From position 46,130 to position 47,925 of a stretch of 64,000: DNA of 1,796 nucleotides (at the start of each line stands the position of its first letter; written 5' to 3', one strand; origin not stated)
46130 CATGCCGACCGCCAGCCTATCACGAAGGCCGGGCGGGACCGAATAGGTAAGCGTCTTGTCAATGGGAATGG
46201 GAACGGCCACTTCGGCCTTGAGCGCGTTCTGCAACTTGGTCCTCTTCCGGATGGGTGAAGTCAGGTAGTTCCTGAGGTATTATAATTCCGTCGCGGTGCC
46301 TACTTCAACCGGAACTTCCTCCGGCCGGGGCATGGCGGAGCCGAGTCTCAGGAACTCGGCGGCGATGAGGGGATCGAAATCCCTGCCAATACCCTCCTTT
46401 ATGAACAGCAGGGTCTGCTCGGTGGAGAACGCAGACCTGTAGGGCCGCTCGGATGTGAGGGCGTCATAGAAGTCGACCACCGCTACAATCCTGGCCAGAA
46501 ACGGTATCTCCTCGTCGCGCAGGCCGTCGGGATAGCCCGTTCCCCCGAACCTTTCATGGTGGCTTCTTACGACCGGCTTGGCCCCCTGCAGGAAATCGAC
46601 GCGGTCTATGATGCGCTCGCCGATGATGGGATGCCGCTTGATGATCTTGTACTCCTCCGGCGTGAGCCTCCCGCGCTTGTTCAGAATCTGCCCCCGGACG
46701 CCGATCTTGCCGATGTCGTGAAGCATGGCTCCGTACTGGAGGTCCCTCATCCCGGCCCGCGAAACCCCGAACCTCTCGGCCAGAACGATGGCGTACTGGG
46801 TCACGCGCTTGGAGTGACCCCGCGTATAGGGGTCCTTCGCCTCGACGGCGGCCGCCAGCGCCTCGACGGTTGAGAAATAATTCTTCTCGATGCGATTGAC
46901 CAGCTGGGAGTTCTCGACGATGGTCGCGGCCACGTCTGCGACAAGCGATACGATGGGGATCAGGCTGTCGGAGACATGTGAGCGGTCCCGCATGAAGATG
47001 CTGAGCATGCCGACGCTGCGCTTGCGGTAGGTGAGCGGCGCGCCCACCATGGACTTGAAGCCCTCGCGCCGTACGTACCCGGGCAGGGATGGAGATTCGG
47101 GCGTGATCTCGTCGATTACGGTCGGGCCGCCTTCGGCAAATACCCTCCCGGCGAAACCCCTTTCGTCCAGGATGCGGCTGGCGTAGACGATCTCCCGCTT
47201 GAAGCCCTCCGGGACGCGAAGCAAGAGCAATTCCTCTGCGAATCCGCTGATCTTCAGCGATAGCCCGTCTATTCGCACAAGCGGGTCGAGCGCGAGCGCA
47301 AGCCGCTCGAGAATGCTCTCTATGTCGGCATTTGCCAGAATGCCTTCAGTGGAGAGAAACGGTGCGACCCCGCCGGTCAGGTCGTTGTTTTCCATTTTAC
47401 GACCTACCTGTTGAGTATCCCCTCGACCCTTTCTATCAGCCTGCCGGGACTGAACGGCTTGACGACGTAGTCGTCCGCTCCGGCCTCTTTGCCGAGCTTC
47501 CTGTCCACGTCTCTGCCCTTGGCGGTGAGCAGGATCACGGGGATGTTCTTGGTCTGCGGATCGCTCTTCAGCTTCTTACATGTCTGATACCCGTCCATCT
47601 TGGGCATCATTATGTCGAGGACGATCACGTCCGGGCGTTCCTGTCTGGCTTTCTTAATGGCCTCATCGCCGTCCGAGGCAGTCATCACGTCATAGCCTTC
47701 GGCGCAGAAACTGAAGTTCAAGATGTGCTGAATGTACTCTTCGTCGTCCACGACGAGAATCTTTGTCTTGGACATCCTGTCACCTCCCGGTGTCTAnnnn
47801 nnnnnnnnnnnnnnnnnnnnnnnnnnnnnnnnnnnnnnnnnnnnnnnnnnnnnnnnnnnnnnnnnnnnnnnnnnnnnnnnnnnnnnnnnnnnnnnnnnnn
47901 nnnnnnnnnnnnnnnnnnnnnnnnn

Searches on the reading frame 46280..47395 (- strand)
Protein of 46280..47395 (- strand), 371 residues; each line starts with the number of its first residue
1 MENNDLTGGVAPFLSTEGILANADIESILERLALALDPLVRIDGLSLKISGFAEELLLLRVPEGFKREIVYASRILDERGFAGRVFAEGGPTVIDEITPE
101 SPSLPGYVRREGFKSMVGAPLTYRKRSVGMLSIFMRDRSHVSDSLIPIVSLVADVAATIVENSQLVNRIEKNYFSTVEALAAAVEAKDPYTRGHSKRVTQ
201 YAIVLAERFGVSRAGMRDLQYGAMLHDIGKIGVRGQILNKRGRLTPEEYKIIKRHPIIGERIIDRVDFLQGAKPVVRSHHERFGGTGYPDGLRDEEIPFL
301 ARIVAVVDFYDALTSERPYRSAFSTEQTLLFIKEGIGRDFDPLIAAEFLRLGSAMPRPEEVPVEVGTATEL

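Call 3: search_protein_families(library=pfam, proteins=[window:46280-47395:-], max_evalue=0.01)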
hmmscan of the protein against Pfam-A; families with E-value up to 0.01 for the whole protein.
window:46280-47395:- (371 aa): 4 families
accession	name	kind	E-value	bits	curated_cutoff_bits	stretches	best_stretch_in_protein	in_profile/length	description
PF13487.12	HD_5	-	1.9e-34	119.3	27.2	1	180-342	3-168/170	HD domain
PF01966.28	HD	-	8.5e-16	58.7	22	1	193-312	3-115/116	HD domain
PF01590.32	GAF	-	3.8e-08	34.4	22.4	1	24-158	1-131/133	GAF domain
PF13185.12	GAF_2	-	1.2e-06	29.2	28.6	1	68-161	42-136/136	GAF domain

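Call 4: search_protein_families(library=ncbifam, proteins=[window:46280-47395:-], max_evalue=0.01)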
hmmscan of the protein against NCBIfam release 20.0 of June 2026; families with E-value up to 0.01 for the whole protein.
window:46280-47395:- (371 aa): 4 families
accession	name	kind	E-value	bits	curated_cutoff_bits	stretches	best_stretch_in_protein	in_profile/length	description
NF053512.1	nitric_RR_NosR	exception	9.5e-41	140.2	400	1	164-360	165-362/422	response regulator c-di-GMP phosphodiesterase, NosR family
TIGR00277.1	HDIG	domain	2.2e-06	27.5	27.6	1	191-281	5-83/84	HDIG domain-containing metalloprotein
NF045665.1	NTPtran_DVU1551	equivalog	0.00057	19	315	1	175-230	202-259/359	DVU_1551 family NTP transferase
NF008283.0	PRK11061.1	equivalog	0.0012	17.1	583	1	107-183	101-177/748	phosphoenolpyruvate--protein phosphotransferase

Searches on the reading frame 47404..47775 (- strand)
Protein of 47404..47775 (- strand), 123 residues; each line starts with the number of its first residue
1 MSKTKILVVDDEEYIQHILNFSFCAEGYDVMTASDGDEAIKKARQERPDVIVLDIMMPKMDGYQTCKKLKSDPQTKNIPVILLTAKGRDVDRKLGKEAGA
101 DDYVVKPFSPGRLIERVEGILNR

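Call 3: search_protein_families(library=pfam, proteins=[window:47404-47775:-], max_evalue=0.01)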
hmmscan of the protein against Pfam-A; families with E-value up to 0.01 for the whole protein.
window:47404-47775:- (123 aa): 3 families
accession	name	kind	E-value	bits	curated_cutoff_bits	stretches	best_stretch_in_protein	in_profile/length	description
PF00072.30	Response_reg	-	3.1e-32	111.5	30.2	1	6-118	1-111/111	Response regulator receiver domain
PF02310.24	B12-binding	-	0.0068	16.7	32.1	1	28-82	29-86/121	B12 binding domain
PF23198.2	PDE8A_N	-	0.0087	16.4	29.6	1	26-86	33-94/147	PDE8A-like, N-terminal domain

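Call 4: search_protein_families(library=ncbifam, proteins=[window:47404-47775:-], max_evalue=0.01)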
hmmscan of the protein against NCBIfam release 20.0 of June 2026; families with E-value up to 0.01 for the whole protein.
window:47404-47775:- (123 aa): 102 families (the best 25 are shown)
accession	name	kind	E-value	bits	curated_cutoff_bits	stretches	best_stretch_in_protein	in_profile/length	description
TIGR02154.1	PhoB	equivalog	6e-40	136.9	296.2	1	4-123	3-122/226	phosphate regulon transcriptional regulator PhoB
NF007135.0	PRK09581.1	equivalog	1e-38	133.4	474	1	4-119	3-118/457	PleD family two-component system response regulator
NF045944.1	ResRegRpaBCyano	equivalog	1.1e-38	132.9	330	1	7-123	1-114/229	response regulator transcription factor RpaB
NF040534.1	resp_reg_YycF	equivalog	7.6e-37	126.8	340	1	5-123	2-117/231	response regulator YycF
NF008296.0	PRK11083.1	equivalog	1.7e-34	119.2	273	1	1-123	1-120/228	two-component system response regulator CreB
NF053854.1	RespRegPhoBBctds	equivalog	1.3e-33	116.3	270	1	6-123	1-117/225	two-component system response regulator PhoB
NF007005.1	PRK09468.1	equivalog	3.4e-32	111.8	331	1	3-123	3-121/237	osmolarity response regulator transcription factor OmpR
NF040689.1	MtrAB_MtrA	equivalog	1e-31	110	300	1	6-121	1-113/219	MtrAB system response regulator MtrA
NF033120.0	vanR_FM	exception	2.1e-31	109.4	460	1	1-123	1-120/231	vancomycin resistance response regulator transcription factor, VanR-F/VanR-M family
NF041733.1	resp_reg_CseB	equivalog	4.2e-30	104.8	350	1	5-123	2-117/228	two-component system response regulator CseB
NF007982.1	PRK10710.1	equivalog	1.3e-29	103.4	380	1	3-123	7-124/235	envelope stress response regulator BaeR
NF007546.0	PRK10161.1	equivalog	6.1e-29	101.2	471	1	4-123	3-122/229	phosphate response regulator transcription factor PhoB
NF033117.2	vanR_ACDEGLN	exception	2.7e-28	99.1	350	1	6-122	1-114/226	VanR-ABDEGLN family response regulator transcription factor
NF008199.0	PRK10955.1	equivalog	3.2e-28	99.2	341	1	4-123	2-117/232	envelope stress response regulator transcription factor CpxR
NF051850.1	RespRegRprY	equivalog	8e-26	90.9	370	1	3-123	4-122/234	response regulator transcription factor RprY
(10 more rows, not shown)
